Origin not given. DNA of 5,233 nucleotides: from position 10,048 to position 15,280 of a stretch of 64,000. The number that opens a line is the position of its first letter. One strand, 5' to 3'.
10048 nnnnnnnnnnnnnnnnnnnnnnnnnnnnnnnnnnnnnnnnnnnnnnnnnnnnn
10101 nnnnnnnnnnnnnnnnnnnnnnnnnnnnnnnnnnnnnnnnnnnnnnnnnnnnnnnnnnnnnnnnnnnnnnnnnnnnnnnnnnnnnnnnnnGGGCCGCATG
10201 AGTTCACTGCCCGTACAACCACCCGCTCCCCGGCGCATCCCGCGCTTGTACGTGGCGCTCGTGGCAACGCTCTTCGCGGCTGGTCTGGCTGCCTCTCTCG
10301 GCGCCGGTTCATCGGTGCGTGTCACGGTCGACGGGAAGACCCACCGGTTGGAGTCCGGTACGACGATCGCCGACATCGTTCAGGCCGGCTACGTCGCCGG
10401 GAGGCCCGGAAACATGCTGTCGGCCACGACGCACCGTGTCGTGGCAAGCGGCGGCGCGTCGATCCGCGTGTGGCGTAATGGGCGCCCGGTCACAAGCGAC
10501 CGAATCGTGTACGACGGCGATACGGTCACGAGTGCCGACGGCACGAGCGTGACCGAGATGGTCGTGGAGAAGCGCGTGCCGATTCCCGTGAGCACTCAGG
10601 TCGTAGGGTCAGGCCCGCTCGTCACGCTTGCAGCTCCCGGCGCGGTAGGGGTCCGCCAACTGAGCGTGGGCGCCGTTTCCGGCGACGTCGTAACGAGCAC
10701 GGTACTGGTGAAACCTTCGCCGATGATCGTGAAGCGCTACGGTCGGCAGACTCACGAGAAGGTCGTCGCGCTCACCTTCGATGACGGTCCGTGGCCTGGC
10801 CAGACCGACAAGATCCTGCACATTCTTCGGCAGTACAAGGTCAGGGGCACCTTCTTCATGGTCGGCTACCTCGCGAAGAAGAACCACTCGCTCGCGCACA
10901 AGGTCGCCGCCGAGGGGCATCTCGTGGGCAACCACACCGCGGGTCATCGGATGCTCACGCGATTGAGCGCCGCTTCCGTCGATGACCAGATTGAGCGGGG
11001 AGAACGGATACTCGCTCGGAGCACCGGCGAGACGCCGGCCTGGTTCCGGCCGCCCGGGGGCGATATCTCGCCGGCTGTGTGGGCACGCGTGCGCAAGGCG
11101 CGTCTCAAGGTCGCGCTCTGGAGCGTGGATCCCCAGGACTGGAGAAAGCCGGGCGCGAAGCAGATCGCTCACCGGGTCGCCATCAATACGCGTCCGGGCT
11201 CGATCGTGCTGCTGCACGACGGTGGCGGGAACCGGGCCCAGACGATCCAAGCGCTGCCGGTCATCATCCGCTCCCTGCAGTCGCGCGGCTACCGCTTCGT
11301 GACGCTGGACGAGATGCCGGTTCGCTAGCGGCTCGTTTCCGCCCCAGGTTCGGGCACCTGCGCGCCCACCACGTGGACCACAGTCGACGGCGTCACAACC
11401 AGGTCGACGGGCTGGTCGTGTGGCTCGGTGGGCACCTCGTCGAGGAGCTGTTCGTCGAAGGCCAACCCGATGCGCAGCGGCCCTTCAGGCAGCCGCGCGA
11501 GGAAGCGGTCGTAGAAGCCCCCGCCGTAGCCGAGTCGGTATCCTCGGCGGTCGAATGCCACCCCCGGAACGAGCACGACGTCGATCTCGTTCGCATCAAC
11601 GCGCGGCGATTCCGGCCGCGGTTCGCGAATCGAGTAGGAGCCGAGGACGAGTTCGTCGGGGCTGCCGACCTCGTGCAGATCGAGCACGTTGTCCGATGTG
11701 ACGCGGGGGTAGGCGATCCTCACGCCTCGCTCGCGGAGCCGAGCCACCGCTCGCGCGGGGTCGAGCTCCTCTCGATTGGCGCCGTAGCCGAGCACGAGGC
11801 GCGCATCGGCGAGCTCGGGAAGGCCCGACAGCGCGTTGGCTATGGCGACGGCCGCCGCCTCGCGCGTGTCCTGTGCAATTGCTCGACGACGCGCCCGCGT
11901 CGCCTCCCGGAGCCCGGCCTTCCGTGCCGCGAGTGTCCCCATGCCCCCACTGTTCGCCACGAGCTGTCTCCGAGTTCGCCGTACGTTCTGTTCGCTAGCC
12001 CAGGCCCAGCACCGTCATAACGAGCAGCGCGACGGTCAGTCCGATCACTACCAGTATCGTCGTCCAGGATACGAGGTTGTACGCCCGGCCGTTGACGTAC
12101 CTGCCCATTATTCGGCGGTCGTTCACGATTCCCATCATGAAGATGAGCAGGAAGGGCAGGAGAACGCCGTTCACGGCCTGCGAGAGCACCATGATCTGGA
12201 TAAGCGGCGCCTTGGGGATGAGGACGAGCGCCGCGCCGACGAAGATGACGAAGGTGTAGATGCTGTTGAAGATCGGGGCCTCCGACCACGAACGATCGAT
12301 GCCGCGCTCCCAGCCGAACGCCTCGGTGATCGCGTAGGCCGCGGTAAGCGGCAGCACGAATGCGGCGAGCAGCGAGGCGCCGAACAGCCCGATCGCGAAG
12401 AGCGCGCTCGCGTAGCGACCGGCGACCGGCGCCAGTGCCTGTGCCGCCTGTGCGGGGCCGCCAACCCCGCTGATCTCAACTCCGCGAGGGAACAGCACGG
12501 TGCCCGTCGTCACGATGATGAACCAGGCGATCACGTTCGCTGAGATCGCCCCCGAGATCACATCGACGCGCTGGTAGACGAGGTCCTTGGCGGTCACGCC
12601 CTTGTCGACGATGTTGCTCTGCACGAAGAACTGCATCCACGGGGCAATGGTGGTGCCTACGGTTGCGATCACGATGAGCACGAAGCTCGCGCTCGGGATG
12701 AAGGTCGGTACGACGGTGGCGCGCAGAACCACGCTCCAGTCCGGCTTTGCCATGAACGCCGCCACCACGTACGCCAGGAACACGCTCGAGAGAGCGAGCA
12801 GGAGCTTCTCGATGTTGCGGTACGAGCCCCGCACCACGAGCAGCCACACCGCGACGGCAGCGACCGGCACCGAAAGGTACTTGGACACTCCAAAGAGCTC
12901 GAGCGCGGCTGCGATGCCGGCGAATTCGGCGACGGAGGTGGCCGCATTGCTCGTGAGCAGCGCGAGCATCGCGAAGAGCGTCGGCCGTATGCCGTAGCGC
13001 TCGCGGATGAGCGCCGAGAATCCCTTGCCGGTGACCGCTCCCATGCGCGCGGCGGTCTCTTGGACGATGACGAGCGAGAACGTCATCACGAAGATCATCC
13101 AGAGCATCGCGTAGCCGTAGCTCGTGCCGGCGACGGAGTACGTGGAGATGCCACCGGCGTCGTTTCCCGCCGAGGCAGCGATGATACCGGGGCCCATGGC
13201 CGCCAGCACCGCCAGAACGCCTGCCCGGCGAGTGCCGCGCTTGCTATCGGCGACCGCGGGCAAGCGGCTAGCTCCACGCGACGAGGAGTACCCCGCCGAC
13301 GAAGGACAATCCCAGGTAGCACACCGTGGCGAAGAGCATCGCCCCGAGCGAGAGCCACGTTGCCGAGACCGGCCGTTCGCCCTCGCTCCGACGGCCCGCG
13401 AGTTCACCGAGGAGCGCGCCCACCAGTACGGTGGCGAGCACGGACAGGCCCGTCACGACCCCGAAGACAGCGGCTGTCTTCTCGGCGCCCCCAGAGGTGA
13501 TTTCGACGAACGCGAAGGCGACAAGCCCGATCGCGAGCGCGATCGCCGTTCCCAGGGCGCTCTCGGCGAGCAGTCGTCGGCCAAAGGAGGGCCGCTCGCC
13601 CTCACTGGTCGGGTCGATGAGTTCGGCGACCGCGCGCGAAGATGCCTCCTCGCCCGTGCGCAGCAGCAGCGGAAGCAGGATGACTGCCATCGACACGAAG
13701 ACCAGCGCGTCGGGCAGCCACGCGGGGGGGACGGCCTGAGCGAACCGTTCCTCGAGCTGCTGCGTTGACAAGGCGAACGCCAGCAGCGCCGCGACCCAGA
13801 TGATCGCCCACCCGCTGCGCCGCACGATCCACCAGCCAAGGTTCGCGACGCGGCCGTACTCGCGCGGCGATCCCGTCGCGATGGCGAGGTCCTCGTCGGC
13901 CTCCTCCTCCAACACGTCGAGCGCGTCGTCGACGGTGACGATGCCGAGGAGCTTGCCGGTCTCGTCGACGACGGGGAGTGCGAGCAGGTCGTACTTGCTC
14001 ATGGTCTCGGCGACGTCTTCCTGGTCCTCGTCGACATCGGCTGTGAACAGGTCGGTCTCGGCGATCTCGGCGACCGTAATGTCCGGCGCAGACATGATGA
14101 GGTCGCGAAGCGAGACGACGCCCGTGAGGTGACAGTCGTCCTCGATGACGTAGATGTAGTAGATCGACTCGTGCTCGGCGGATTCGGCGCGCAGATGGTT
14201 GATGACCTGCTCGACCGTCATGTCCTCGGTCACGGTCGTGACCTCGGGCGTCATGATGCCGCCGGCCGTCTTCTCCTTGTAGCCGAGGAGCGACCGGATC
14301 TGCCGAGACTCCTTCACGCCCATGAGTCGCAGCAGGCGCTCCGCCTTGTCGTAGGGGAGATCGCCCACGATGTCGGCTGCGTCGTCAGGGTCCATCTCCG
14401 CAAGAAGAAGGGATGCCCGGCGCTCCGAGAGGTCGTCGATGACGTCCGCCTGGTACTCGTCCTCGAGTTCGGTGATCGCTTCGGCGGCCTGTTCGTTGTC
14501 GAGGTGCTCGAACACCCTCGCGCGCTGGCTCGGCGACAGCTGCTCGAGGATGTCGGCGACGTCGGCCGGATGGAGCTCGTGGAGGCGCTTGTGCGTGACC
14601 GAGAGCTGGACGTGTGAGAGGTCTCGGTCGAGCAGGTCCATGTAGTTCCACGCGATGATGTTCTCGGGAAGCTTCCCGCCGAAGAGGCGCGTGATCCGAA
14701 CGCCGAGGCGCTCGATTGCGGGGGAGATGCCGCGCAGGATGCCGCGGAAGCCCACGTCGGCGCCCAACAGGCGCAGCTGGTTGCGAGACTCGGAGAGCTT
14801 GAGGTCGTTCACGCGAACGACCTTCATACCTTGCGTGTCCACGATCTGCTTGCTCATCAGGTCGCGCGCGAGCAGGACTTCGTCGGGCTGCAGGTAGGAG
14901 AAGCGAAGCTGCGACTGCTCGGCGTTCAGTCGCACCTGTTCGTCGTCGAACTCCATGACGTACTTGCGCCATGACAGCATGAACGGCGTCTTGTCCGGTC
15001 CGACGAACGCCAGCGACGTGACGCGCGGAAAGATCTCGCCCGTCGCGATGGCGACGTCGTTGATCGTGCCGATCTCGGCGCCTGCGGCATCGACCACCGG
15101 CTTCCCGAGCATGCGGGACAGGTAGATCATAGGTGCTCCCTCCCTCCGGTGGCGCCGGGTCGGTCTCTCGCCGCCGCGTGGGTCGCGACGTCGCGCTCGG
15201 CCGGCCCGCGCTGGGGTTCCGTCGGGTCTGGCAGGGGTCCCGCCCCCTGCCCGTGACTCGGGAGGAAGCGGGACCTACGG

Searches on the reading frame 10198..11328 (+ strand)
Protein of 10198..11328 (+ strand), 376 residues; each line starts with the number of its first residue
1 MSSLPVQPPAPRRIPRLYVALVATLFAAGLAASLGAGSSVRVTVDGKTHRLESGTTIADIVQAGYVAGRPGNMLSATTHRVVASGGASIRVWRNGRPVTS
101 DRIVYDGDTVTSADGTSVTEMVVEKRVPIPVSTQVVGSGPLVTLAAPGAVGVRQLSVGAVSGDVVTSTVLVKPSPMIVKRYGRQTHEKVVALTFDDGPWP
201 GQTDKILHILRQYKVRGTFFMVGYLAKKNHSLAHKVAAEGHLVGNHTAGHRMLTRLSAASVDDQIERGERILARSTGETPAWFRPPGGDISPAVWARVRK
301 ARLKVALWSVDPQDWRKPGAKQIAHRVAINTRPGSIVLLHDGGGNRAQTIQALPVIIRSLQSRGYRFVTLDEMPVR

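Call 44: search_protein_families(library=pfam, proteins=[window:10198-11328:+])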
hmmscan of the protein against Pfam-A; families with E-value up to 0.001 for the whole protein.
window:10198-11328:+ (376 aa): 1 family
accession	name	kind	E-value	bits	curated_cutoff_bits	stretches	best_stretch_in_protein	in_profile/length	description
PF01522.26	Polysacc_deac_1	-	2.5e-33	115.1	23.1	1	183-305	2-123/124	Polysaccharide deacetylase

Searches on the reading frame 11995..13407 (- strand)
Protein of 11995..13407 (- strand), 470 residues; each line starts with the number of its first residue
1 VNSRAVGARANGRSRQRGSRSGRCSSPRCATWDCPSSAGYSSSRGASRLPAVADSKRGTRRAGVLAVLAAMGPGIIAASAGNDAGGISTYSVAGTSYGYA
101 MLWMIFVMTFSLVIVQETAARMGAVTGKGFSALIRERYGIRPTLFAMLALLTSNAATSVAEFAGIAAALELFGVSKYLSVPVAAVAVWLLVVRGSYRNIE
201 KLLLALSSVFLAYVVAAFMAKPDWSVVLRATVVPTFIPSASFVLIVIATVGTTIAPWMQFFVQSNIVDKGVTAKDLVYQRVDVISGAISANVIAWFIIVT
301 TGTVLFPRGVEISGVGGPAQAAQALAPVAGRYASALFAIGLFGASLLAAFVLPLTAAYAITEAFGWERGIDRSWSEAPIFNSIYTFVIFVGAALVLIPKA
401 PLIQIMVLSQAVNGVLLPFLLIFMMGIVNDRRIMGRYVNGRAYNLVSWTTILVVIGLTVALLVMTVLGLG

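Call 44: search_protein_families(library=pfam, proteins=[window:11995-13407:-])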
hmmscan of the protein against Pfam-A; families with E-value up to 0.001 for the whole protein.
window:11995-13407:- (470 aa): 1 family
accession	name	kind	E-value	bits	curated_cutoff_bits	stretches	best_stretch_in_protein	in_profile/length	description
PF01566.24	Nramp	-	6.8e-91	305.4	29.8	1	87-440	1-356/357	Natural resistance-associated macrophage protein-like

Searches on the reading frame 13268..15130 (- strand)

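Call 44: search_protein_families(library=pfam, proteins=[window:13268-15130:-])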
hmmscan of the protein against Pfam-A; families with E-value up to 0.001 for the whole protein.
window:13268-15130:- (620 aa): 4 families
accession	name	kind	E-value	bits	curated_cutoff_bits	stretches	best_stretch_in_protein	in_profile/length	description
PF03448.22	MgtE_N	-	1.8e-28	99.5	25.9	1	186-286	1-101/102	MgtE intracellular N domain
PF00571.33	CBS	-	2.2e-22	79.5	24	2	353-408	1-56/57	CBS domain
PF05239.21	PRC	-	4e-12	46.4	21.2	1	1-32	3-34/78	PRC-barrel domain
PF14841.11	FliG_M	-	1.3e-07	32.2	25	0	189-233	2-46/76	FliG middle domain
